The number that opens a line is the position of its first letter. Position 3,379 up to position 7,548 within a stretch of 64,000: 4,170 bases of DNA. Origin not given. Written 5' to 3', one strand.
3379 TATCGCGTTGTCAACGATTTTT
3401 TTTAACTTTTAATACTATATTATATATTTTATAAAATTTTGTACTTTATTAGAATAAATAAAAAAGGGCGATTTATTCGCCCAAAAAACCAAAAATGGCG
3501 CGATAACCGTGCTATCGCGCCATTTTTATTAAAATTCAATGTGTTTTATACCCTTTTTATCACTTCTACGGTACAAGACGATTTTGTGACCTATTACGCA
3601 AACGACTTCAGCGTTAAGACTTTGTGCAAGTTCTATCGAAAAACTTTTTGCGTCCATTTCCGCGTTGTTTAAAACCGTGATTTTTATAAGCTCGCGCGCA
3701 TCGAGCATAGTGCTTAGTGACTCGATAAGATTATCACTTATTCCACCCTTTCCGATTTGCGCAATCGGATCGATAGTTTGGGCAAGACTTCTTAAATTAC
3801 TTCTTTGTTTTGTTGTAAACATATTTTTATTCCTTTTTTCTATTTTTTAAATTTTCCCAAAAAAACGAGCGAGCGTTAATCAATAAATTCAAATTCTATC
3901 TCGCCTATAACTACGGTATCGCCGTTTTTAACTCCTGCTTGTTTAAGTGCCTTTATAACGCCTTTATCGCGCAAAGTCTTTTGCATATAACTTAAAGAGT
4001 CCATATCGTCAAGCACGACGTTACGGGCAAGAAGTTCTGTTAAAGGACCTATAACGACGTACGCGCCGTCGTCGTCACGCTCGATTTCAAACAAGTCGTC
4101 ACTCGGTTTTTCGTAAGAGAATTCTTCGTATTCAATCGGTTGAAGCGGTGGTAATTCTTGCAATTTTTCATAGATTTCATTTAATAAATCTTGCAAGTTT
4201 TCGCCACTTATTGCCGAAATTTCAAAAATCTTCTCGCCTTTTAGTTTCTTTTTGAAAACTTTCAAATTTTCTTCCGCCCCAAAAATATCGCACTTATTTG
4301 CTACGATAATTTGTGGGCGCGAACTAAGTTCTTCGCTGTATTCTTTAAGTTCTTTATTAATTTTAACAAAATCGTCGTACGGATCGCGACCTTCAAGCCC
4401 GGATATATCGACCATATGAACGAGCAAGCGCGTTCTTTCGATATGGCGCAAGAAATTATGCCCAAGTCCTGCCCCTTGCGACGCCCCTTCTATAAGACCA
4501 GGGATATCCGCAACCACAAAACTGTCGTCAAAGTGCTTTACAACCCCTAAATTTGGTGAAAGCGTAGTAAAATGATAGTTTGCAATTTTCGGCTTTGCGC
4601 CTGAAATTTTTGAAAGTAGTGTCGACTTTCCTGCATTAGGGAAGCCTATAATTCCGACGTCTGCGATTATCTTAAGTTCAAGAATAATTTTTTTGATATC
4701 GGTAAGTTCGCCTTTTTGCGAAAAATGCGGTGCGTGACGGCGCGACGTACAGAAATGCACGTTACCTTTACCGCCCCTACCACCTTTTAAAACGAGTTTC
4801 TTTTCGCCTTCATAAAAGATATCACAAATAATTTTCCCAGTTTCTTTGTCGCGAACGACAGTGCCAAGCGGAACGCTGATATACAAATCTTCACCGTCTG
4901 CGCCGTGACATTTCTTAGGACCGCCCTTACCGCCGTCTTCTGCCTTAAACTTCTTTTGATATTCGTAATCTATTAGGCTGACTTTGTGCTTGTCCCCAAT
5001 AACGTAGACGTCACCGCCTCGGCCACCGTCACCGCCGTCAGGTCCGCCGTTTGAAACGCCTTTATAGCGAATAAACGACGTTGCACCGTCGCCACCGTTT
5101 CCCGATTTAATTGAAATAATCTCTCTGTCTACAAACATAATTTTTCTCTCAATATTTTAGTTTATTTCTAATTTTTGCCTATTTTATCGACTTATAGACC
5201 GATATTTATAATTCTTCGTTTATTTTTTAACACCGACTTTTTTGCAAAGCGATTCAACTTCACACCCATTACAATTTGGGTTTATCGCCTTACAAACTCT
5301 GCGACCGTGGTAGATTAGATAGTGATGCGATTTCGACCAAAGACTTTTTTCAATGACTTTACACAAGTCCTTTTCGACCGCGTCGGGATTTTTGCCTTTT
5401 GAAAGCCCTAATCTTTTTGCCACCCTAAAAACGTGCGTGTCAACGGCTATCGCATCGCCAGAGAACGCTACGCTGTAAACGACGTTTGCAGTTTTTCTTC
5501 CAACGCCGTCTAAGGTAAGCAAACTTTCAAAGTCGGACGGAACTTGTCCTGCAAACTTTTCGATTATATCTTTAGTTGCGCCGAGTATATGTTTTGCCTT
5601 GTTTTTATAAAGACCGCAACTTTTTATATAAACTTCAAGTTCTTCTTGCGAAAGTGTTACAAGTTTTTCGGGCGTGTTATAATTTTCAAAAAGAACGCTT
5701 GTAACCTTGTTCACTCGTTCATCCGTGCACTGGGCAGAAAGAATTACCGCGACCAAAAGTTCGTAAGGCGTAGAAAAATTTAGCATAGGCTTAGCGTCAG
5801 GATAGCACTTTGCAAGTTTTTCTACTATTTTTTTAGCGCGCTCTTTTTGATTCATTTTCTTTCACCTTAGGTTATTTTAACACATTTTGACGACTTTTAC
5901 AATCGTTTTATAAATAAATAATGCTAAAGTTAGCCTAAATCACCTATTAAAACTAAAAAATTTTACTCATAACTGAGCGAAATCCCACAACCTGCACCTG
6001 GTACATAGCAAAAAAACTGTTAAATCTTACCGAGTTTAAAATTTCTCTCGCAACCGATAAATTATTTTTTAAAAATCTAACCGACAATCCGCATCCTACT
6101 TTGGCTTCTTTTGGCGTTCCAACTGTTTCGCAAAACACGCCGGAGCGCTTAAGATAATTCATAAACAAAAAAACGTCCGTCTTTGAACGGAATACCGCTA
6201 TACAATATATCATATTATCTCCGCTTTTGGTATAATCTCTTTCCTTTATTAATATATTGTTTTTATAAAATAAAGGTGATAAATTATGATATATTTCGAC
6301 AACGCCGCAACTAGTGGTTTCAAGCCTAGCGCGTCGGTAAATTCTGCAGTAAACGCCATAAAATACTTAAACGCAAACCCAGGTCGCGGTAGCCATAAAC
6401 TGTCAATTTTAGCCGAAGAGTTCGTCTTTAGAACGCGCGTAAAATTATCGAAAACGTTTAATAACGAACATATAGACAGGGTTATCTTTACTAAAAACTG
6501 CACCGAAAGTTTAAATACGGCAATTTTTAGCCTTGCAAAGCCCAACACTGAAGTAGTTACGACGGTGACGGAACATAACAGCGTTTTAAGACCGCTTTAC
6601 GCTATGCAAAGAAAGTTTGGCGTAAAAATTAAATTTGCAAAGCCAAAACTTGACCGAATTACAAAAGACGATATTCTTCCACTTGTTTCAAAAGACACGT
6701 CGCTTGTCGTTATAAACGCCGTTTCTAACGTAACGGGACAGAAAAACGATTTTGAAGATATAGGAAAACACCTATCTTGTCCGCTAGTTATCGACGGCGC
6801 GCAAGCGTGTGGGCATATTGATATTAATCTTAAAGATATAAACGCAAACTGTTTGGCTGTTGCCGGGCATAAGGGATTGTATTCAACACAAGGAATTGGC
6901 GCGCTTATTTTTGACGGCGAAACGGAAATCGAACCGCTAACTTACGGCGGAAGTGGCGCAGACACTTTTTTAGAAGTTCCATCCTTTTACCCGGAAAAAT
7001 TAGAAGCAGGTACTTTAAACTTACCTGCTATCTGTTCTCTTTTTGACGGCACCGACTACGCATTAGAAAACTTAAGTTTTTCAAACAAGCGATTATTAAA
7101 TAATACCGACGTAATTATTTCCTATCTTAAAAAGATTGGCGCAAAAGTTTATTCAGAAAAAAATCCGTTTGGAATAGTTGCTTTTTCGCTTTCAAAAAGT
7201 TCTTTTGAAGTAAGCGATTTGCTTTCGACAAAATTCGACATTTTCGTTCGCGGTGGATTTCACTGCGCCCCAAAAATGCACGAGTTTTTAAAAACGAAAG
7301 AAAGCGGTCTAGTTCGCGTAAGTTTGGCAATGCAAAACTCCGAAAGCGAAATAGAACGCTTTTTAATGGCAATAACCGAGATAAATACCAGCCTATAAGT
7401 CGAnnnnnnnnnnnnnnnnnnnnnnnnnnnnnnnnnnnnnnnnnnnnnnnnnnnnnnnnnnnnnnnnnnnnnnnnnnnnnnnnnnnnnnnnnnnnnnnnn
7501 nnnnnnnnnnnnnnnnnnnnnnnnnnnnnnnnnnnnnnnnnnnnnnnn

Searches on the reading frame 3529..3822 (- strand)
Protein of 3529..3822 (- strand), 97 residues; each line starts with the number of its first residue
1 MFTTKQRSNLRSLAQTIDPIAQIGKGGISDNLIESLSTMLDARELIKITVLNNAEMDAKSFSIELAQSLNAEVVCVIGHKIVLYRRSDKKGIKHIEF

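Call 45: search_protein_families(library=pfam, proteins=[window:3529-3822:-])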
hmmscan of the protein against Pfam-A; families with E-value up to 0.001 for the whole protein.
window:3529-3822:- (97 aa): 1 family
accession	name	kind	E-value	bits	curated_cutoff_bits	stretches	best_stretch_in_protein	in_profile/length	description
PF01985.26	CRS1_YhbY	-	3.9e-26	91.6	27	1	3-85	2-84/84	CRS1 / YhbY (CRM) domain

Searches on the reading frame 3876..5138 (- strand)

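Call 45: search_protein_families(library=pfam, proteins=[window:3876-5138:-])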
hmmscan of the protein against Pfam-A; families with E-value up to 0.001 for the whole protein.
window:3876-5138:- (420 aa): 6 families
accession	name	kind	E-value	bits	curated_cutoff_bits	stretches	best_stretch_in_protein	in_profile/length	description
PF01018.28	GTP1_OBG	-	5.7e-53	179.1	27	1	3-157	1-155/155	GTP1/OBG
PF01926.29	MMR_HSR1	-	2.1e-27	95.9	21.9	1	160-282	1-113/113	50S ribosome-binding GTPase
PF09269.16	DUF1967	-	2.2e-21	76.1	27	1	350-418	1-70/70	Domain of unknown function (DUF1967)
PF02421.24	FeoB_N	-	1.9e-11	44.2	27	1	161-321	3-155/156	Ferrous iron transport protein B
PF16897.10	MMR_HSR1_Xtn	-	1.4e-05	25.5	35.2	1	274-327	56-105/106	C-terminal region of MMR_HSR1 domain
PF00025.27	Arf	-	2e-05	24.6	22.3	1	162-324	18-172/174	ADP-ribosylation factor family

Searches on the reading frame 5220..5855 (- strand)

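Call 45: search_protein_families(library=pfam, proteins=[window:5220-5855:-])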
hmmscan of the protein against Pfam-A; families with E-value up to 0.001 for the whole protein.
window:5220-5855:- (211 aa): 2 families
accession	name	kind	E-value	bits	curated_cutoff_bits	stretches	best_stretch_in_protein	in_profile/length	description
PF00730.31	HhH-GPD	-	4.8e-26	91.6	26.2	1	35-169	1-107/108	HhH-GPD superfamily base excision DNA repair protein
PF00633.29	HHH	-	1.1e-06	28.6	24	1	101-128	2-29/30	Helix-hairpin-helix motif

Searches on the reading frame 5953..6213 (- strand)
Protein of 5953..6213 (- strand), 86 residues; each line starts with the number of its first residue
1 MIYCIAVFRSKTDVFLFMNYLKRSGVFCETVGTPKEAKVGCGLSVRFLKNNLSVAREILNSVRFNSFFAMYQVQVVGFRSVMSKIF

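Call 45: search_protein_families(library=pfam, proteins=[window:5953-6213:-])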
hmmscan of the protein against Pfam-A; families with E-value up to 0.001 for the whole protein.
window:5953-6213:- (86 aa): 1 family
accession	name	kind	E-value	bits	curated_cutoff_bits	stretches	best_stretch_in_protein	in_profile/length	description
PF11823.13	Se_S_carrier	-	3.4e-12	46.1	25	1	3-61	1-59/69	Putative Se/S carrier protein-like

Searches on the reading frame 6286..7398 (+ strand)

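Call 45: search_protein_families(library=pfam, proteins=[window:6286-7398:+])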
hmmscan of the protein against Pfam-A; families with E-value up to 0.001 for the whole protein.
window:6286-7398:+ (370 aa): 2 families
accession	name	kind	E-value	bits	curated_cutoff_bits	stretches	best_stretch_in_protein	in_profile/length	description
PF00266.25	Aminotran_5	-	3e-60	204.6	21.5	1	2-359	1-371/371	Aminotransferase class-V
PF00155.27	Aminotran_1_2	-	1.7e-05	24.7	19.7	0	57-159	60-168/361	Aminotransferase class I and II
